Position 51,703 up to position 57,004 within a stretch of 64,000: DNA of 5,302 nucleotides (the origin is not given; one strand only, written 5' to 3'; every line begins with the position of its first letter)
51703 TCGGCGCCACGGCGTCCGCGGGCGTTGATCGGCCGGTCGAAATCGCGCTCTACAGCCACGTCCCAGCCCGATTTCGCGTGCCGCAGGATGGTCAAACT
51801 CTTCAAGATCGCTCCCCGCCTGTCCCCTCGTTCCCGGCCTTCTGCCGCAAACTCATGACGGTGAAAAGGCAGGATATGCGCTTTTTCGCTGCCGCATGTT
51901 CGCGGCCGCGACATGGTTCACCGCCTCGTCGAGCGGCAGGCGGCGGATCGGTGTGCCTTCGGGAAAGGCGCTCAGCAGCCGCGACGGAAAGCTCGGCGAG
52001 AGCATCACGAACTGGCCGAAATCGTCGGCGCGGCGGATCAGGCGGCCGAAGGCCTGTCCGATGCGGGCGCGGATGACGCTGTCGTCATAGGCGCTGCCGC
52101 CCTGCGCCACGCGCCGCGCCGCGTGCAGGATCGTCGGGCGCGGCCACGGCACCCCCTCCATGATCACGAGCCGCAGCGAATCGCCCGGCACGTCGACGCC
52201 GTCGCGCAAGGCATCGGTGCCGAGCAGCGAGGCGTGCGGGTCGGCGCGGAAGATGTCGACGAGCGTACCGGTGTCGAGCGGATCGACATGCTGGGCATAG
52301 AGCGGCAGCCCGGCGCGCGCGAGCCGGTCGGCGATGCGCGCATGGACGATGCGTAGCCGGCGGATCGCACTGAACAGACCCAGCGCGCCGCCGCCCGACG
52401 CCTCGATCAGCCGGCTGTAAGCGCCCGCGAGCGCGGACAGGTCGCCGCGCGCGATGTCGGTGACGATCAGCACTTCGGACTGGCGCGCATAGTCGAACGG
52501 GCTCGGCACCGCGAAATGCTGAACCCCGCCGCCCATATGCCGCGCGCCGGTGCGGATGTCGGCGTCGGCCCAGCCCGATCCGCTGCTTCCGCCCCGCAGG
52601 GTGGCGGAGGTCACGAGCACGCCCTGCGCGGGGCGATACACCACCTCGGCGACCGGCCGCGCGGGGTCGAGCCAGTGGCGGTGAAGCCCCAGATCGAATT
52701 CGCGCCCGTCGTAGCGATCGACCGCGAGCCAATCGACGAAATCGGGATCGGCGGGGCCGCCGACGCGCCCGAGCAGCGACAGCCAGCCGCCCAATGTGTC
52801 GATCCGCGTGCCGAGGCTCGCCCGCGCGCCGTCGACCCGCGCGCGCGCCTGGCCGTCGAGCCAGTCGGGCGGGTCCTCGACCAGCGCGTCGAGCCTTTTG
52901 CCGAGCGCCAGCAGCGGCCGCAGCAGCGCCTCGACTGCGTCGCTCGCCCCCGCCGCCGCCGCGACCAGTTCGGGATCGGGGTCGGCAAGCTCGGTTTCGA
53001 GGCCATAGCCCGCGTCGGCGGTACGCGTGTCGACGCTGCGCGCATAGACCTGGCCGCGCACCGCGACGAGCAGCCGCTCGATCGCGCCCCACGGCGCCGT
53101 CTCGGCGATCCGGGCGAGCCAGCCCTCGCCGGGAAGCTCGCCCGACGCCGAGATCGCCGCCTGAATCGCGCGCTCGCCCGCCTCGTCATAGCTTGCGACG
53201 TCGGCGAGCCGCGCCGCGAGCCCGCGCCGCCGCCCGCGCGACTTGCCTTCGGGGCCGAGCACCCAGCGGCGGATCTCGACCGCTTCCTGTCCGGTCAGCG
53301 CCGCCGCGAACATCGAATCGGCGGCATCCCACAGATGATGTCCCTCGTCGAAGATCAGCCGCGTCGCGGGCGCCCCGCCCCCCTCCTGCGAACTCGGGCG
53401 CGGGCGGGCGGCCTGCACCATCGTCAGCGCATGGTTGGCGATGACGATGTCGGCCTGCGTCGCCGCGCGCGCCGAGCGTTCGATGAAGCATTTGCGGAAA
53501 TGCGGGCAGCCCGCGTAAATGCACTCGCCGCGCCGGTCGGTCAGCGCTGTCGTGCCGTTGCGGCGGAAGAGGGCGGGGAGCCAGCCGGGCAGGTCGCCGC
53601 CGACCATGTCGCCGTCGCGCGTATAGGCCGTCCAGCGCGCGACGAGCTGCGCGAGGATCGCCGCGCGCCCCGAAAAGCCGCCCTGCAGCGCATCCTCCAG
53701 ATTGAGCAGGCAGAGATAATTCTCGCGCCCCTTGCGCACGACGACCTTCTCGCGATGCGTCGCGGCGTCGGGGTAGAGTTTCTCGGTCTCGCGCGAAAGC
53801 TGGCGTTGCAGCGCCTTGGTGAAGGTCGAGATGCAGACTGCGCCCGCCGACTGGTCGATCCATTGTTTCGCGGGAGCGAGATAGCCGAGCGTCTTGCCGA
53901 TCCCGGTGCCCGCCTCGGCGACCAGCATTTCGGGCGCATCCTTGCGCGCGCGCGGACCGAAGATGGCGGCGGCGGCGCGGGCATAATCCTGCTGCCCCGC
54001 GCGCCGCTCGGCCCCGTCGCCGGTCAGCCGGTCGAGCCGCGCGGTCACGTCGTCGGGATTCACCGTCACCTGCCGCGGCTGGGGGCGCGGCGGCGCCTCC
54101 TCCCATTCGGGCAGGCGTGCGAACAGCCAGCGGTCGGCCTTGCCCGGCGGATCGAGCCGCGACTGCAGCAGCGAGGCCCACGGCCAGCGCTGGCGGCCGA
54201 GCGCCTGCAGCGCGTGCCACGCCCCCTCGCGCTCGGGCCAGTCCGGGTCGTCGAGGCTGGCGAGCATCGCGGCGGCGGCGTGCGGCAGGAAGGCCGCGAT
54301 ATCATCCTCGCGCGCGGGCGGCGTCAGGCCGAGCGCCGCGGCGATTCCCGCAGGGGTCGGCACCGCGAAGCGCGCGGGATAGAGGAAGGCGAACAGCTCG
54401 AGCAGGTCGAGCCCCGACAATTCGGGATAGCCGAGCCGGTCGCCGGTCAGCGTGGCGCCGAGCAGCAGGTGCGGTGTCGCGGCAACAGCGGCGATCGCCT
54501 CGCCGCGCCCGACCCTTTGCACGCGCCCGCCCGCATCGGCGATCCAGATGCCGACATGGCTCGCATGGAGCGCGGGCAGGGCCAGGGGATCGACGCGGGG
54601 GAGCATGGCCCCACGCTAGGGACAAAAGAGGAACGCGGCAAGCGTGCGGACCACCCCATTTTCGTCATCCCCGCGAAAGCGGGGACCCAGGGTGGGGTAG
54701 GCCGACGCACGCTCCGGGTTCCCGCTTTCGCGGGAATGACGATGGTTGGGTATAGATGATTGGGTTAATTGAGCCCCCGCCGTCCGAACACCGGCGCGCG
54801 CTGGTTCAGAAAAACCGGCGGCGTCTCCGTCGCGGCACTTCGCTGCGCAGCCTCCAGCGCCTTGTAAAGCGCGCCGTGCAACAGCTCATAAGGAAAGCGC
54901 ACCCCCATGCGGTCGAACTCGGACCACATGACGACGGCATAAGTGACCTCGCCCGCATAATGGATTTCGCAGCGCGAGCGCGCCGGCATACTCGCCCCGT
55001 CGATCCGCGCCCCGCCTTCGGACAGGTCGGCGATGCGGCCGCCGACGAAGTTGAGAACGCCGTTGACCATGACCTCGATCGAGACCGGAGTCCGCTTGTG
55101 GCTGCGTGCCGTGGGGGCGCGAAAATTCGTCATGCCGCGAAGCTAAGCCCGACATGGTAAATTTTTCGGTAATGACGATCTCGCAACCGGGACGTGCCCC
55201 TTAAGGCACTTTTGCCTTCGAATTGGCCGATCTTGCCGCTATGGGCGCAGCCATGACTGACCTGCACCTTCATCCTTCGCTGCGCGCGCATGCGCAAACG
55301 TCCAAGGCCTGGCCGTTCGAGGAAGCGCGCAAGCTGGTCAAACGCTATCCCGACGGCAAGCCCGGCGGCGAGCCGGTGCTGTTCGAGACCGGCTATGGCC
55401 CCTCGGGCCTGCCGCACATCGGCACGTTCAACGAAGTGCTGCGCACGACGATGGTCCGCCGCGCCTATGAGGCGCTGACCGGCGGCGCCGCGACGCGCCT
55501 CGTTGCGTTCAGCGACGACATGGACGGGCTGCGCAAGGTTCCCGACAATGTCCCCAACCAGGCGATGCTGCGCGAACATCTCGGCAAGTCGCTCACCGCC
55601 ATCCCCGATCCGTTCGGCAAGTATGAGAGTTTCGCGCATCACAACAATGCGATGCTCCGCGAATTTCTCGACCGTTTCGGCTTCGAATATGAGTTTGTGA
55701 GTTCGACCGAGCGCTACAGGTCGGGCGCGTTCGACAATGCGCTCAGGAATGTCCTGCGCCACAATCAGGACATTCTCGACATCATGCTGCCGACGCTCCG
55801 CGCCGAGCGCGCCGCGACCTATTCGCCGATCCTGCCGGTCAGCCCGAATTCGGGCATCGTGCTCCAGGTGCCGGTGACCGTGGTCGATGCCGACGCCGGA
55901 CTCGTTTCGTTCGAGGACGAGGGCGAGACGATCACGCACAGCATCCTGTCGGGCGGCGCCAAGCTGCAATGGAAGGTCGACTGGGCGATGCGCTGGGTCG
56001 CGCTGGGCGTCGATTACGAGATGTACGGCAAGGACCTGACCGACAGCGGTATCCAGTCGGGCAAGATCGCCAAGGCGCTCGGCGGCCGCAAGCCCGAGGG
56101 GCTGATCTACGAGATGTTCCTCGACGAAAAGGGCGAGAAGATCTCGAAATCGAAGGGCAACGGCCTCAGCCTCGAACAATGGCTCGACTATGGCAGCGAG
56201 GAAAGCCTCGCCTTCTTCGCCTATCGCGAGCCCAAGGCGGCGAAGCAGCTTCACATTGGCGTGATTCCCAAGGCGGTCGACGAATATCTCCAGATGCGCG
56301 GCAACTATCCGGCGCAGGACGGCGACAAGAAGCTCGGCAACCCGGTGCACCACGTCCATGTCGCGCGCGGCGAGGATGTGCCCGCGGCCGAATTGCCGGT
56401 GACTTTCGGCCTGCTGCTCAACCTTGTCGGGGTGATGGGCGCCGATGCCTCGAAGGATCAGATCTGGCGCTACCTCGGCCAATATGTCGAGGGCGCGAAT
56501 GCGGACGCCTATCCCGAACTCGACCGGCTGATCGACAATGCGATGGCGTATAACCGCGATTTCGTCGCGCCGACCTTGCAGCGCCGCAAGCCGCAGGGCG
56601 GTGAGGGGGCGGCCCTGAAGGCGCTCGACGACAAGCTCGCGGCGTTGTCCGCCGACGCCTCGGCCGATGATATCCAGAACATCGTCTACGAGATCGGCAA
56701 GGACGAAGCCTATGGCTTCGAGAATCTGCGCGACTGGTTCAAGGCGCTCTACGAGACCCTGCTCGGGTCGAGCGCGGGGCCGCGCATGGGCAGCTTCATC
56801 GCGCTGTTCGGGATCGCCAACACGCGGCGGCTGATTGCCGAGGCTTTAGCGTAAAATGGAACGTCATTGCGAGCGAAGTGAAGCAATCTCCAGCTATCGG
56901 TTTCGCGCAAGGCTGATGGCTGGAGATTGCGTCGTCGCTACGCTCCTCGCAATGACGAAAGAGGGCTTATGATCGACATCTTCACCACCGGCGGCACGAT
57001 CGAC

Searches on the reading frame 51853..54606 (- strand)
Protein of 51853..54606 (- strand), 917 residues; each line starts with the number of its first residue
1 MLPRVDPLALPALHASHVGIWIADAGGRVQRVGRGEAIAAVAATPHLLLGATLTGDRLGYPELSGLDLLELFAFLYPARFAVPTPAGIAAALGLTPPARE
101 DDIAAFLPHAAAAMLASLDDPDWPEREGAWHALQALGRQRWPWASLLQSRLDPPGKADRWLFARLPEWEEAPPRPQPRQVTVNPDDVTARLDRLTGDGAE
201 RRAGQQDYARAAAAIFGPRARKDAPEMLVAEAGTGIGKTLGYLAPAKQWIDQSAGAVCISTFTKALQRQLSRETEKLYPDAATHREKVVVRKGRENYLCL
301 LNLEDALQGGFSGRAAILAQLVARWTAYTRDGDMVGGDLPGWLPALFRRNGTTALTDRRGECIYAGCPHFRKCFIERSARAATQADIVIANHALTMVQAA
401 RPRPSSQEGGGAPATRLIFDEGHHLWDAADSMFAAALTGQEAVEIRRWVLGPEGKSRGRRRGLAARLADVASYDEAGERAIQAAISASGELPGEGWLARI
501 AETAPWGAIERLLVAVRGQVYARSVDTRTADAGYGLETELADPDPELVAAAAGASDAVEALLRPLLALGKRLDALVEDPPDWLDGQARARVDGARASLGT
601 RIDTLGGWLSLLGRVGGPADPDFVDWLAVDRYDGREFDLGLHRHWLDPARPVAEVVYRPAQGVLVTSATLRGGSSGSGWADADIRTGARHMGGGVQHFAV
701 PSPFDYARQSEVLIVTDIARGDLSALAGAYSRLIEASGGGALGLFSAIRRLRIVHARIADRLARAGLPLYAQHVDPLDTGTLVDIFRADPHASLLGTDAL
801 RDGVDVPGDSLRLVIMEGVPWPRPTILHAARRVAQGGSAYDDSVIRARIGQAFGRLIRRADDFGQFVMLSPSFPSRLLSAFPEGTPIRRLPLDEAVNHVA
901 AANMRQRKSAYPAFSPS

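Call 3: search_protein_families(library=pfam, proteins=[window:51853-54606:-], max_evalue=0.01)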
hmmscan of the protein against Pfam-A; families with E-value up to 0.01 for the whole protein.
window:51853-54606:- (917 aa): 2 families
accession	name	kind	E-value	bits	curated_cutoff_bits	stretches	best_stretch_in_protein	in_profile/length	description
PF13307.12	Helicase_C_2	-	2e-17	64.2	25.3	1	732-875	3-156/170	Helicase C-terminal domain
PF00270.35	DEAD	-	0.00019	21.7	26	1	226-280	15-71/167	DEAD/DEAH box helicase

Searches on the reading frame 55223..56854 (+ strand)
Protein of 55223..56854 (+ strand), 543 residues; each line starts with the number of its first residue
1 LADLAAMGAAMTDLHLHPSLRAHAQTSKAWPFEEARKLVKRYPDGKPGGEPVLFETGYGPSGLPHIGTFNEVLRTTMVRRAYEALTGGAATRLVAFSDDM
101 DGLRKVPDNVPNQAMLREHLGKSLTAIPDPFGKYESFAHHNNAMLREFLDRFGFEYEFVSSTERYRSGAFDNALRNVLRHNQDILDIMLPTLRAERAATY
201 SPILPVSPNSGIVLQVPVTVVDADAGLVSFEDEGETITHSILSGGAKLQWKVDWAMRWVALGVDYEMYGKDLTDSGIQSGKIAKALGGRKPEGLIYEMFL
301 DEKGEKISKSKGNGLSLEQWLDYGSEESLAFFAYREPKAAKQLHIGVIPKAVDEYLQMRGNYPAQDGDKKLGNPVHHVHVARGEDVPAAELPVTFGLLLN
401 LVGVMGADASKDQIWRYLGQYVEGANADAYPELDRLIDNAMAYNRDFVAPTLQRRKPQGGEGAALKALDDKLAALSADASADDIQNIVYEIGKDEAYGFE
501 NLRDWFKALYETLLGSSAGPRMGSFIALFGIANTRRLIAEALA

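Call 3: search_protein_families(library=pfam, proteins=[window:55223-56854:+], max_evalue=0.01)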
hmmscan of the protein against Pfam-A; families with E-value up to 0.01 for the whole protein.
window:55223-56854:+ (543 aa): 2 families
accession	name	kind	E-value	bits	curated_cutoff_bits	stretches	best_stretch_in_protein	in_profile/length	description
PF01921.24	tRNA-synt_1f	-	1.3e-131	439.3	27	1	28-380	1-358/360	tRNA synthetases class I (K)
PF09334.17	tRNA-synt_1g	-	0.0044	16.3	20.1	1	281-341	302-362/391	tRNA synthetases class I (M)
